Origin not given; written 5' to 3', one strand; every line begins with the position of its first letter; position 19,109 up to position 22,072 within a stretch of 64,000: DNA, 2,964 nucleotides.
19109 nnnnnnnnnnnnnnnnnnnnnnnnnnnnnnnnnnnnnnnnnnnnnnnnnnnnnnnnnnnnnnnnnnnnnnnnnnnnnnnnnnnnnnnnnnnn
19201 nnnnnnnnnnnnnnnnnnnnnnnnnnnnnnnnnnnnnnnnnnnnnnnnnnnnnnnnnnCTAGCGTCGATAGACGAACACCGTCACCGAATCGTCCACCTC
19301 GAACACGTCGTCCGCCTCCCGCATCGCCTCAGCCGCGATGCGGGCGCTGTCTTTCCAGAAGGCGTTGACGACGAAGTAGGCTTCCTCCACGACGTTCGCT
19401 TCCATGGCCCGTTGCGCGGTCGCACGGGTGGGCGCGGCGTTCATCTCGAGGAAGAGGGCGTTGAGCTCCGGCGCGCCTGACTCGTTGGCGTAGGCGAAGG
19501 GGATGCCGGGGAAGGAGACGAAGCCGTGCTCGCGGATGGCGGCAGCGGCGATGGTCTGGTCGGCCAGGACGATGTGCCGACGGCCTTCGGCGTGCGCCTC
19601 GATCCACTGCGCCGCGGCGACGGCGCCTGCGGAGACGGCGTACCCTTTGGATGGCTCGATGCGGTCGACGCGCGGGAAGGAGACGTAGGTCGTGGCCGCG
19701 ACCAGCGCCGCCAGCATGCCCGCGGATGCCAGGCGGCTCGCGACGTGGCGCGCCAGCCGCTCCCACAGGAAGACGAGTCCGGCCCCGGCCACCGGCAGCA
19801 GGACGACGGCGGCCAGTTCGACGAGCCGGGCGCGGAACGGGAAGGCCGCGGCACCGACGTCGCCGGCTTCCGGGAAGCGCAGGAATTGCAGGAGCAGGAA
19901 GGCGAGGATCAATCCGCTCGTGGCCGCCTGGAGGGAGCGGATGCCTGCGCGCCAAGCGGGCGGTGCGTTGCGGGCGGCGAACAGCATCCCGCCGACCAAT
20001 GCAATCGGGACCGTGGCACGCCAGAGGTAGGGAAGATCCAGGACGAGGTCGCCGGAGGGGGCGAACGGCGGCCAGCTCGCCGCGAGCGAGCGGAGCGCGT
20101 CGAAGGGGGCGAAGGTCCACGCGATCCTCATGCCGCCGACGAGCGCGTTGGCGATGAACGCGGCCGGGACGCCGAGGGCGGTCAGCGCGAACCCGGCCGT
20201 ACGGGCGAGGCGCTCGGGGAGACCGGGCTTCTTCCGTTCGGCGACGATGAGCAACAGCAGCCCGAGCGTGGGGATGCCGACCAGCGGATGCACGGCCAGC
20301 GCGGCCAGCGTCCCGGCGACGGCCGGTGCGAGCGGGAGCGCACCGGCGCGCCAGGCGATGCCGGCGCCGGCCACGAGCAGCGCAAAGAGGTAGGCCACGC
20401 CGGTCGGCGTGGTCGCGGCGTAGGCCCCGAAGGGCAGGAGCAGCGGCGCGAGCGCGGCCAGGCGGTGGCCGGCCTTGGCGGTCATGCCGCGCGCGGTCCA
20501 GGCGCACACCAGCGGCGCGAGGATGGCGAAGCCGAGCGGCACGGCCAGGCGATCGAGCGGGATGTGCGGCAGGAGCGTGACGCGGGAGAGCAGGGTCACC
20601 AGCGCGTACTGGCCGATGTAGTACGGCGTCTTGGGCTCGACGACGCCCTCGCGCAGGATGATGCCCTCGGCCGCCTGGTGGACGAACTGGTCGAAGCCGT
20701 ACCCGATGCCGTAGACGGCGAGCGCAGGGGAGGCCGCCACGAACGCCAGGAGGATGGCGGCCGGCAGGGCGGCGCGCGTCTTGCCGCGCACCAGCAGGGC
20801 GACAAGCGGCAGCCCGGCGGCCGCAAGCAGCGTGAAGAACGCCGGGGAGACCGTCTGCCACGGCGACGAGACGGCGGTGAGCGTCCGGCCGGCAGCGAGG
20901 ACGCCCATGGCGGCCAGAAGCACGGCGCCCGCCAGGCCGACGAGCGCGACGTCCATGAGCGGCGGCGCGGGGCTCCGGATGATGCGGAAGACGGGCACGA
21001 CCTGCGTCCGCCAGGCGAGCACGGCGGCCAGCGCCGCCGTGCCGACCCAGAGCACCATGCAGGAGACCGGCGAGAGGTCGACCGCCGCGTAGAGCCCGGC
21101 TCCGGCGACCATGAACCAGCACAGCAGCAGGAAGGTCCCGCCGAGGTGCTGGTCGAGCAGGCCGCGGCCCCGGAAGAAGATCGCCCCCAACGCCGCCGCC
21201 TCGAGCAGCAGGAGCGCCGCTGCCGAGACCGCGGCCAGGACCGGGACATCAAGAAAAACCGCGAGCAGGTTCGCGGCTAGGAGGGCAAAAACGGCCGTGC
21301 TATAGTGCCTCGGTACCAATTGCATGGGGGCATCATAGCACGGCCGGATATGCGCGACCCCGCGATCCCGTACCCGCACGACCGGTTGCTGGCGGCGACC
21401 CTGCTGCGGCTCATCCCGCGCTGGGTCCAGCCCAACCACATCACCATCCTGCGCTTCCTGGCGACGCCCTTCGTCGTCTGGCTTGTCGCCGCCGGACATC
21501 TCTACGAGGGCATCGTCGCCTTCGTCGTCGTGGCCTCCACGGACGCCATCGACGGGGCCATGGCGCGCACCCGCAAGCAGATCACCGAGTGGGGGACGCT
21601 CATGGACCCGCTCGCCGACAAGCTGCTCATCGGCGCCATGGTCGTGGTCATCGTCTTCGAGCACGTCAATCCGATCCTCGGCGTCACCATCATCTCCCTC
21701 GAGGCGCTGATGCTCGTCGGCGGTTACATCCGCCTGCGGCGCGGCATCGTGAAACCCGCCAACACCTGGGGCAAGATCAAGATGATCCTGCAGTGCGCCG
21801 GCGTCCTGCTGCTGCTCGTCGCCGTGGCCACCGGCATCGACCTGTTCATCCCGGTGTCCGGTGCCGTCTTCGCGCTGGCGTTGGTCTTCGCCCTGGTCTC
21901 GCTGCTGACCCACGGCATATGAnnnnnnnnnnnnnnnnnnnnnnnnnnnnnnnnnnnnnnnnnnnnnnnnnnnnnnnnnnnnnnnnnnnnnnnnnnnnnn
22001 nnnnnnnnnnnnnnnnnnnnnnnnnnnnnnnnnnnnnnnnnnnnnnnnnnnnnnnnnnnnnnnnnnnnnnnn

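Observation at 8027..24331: Polyprenyl-phosphate-sugar based extracytoplasmic glycosylation island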

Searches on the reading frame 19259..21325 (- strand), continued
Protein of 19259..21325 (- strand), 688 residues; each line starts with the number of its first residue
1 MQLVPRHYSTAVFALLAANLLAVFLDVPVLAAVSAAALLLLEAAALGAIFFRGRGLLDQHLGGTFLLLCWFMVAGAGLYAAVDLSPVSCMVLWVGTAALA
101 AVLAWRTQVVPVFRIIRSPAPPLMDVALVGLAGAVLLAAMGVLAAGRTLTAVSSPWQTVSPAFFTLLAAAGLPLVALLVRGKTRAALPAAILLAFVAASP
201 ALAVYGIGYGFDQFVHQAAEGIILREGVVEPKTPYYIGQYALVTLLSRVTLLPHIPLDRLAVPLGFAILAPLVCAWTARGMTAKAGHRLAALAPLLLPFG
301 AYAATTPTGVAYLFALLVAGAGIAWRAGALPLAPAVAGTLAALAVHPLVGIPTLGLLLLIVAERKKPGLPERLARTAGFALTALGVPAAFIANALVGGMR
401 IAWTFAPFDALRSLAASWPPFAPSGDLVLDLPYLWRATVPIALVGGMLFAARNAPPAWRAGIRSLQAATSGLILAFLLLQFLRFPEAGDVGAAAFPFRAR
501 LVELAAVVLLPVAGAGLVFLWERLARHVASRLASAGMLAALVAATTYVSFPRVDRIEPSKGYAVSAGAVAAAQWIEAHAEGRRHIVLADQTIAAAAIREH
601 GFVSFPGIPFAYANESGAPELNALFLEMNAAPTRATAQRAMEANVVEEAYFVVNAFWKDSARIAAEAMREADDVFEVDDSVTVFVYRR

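Call 62: search_protein_families(library=pfam, proteins=[L062:3154-3993:-, L006:7382-7894:-, L083:1669-2784:-, L011:6669-7145:-, L074:1760-3310:-, L079:11671-13980:-, L009:6260-6802:-, L068:14023-14967:-, L048:4087-5619:+, L072:5419-6348:-], max_evalue=0.001)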
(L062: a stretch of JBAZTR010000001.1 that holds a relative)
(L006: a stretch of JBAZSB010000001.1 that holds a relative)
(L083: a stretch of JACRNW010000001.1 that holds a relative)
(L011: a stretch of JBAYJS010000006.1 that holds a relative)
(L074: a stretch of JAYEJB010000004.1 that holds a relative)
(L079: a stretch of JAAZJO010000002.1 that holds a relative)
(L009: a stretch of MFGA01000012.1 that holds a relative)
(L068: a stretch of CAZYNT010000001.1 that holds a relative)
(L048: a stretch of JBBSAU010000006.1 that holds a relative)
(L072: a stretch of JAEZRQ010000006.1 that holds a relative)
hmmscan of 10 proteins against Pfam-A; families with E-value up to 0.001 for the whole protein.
L062:3154-3993:- (279 aa): 4 families
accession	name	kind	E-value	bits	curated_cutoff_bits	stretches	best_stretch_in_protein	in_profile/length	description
PF04321.23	RmlD_sub_bind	-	2.2e-70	237.4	27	1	1-277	1-282/287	RmlD substrate binding domain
PF01370.27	Epimerase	-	8.6e-18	65.1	20.9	1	3-182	1-203/240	NAD dependent epimerase/dehydratase family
PF16363.11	GDP_Man_Dehyd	-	1.8e-06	28.1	27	1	32-233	58-268/332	GDP-mannose 4,6 dehydratase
PF07993.18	NAD_binding_4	-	6.5e-06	25.9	20.1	1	72-174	107-231/258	Male sterility protein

L006:7382-7894:- (170 aa): 0 families

L083:1669-2784:- (371 aa): 5 families
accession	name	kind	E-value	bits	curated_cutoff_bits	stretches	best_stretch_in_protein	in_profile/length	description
PF00483.29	NTP_transferase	-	2.5e-49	168.5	21.2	1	17-249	1-242/245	Nucleotidyl transferase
PF25084.1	LbH_EIF2B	-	2.7e-14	53.5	54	2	271-369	9-99/105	EIF2B subunit epsilon LbH domain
PF00132.30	Hexapep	-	1.5e-09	37.6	27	1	290-315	2-28/36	Bacterial transferase hexapeptide (six repeats)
PF12804.13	NTP_transf_3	-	3.9e-07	30.8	27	1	18-140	1-114/160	MobA-like NTP transferase domain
PF24894.1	Hexapep_GlmU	-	0.00018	22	23.3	0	308-350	36-79/104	GlmU-like, C-terminal hexapeptide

L011:6669-7145:- (158 aa): 3 families
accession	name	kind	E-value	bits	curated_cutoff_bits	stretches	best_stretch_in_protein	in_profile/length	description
PF00908.23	dTDP_sugar_isom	-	3.2e-19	69.7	27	1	2-153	4-153/168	dTDP-4-dehydrorhamnose 3,5-epimerase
PF14667.12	Polysacc_synt_C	-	1.6e-09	38.3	28.7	1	15-78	3-61/111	Polysaccharide biosynthesis C-terminal domain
PF05523.17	FdtA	-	6.5e-07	29.6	23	1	4-77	2-75/131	WxcM-like, C-terminal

L074:1760-3310:- (516 aa): 0 families

L079:11671-13980:- (769 aa): 1 family
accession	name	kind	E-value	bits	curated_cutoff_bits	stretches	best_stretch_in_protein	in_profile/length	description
PF11369.13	DUF3160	-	1.3e-57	196.2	25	1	147-716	10-532/632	Protein of unknown function (DUF3160)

L009:6260-6802:- (180 aa): 1 family
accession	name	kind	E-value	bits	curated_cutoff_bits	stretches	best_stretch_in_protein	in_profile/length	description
PF00293.34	NUDIX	-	1.2e-10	42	21.1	1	44-152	6-118/134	NUDIX domain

L068:14023-14967:- (314 aa): 1 family
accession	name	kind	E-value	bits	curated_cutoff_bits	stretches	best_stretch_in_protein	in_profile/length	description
PF02618.21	YceG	-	9.9e-64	215.9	32.4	1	47-309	56-273/275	YceG-like family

L048:4087-5619:+ (510 aa): 2 families
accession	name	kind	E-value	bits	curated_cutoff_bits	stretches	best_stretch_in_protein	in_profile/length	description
PF02934.20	GatB_N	-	9.7e-114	379.7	23.4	1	14-307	1-277/277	GatB/GatE catalytic domain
PF02637.23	GatB_Yqey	-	6.6e-41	140.1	27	1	371-509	10-148/148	GatB domain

L072:5419-6348:- (309 aa): 3 families
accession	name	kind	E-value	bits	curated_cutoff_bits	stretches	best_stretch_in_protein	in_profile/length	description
PF01715.23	IPPT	-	2.4e-59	201.4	23.6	1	46-282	1-242/243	IPP transferase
PF01745.22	IPT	-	1.5e-07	31.6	20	1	12-58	2-48/233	Isopentenyl transferase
PF20720.3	nSTAND3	-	0.00012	22.3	27.2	1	5-38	11-44/155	Novel STAND NTPase 3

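Call 75: list_cluster_members(proteins=[P0001, P0019, P0004])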
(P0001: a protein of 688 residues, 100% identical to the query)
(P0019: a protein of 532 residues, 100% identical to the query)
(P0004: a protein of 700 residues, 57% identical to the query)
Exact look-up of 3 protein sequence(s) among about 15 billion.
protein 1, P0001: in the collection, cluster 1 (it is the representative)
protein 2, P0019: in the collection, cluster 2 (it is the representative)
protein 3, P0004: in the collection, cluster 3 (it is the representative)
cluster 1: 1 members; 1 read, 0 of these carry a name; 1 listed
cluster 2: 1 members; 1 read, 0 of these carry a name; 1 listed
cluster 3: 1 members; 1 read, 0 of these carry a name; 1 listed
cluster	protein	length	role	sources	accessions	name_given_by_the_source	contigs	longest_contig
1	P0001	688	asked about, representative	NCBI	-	-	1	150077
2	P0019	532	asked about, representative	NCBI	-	-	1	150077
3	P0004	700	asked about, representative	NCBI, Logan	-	-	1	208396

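Call 85: find_homologous_proteins(query=A3, max_evalue=1e-10)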
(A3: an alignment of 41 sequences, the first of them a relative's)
Query A3 (41 sequences) (688 aa, profile of the alignment): 19 proteins with E <= 1e-10 among 8000 candidates.
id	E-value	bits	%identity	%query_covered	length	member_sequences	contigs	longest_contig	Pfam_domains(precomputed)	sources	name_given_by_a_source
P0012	1.6e-217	742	37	79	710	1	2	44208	-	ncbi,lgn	-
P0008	2.1e-211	722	38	80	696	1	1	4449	-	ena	-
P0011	2.5e-208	712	44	30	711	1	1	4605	-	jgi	jgi:hypothetical protein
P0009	6.9e-208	711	41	37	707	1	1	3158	-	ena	-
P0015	1.3e-206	706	33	89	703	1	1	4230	-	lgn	-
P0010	2.1e-205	702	36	80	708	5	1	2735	-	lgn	-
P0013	4.8e-205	701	36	80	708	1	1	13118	-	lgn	-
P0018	1.4e-199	683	32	70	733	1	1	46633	-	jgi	jgi:hypothetical protein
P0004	2.9e-197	676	57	100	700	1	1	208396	-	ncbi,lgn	-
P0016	3.9e-193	662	34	71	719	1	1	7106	-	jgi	jgi:hypothetical protein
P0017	1.9e-191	656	36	71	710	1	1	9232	-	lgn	-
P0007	6.9e-190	651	38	94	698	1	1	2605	-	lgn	-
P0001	1.3e-189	650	100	100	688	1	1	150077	-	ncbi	-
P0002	9.1e-183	628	86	100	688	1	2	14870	-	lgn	-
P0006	1.8e-181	623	55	100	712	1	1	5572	-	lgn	-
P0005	1.3e-179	617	58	91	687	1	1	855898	-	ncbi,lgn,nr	ncbi:hypothetical protein EPO33_02510 [Patescibacteria group bacterium]|nr:MAG: hypothetical protein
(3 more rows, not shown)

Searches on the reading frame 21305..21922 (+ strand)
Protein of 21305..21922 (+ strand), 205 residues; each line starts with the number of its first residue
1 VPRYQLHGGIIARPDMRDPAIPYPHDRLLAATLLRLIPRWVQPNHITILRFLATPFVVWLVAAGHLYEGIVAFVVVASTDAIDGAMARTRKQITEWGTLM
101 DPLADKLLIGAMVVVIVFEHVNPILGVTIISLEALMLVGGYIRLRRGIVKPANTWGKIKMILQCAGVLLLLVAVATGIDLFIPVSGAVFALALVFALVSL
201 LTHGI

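Call 13: search_protein_families(library=pfam, proteins=[window:21305-21922:+], max_evalue=0.01)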
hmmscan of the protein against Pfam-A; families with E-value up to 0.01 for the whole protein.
window:21305-21922:+ (205 aa): 1 family
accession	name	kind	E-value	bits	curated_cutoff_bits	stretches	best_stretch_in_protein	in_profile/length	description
PF01066.26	CDP-OH_P_transf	-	1.3e-29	104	22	1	41-197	2-151/152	CDP-alcohol phosphatidyltransferase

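Call 14: search_protein_families(library=ncbifam, proteins=[window:21305-21922:+], max_evalue=0.1)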
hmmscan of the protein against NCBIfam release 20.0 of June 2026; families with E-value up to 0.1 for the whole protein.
window:21305-21922:+ (205 aa): 9 families
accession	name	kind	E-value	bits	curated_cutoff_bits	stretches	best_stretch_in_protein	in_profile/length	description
TIGR00560.1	pgsA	equivalog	1.1e-22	81.5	109.1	1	43-202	4-171/183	CDP-diacylglycerol--glycerol-3-phosphate 3-phosphatidyltransferase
NF053678.1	ClpnSynClsA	equivalog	7.3e-14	52.3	240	1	42-182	5-149/180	cardiolipin synthase ClsA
NF045883.1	PIPSynth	equivalog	1.4e-11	44.4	170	1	36-173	18-158/197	phosphatidylinositol phosphate synthase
NF040950.1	archin_ph_syn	equivalog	7.6e-11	42.2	180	1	40-147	23-131/191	archaetidylinositol phosphate synthase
NF008090.0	PRK10832.1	equivalog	4.2e-09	36.7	304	1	43-135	6-104/182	CDP-diacylglycerol--glycerol-3-phosphate 3-phosphatidyltransferase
TIGR00473.1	pssA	equivalog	4.1e-07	30.2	107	1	60-181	14-130/153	CDP-diacylglycerol--serine O-phosphatidyltransferase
TIGR04217.1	archae_ser_T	exception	4.7e-06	26.5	200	1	43-197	10-160/221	archaetidylserine synthase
NF041135.1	IPPtranDIPPsyn_Thcocales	equivalog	6.8e-06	25.3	580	1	30-135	239-343/419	bifunctional L-myo-inositol-1-phosphate cytidylyltransferase/CDP-L-myo-inositol myo-inositolphosphotransferase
NF038087.1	arch_ser_synth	exception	0.0001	22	240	1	71-146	34-113/216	archaetidylserine synthase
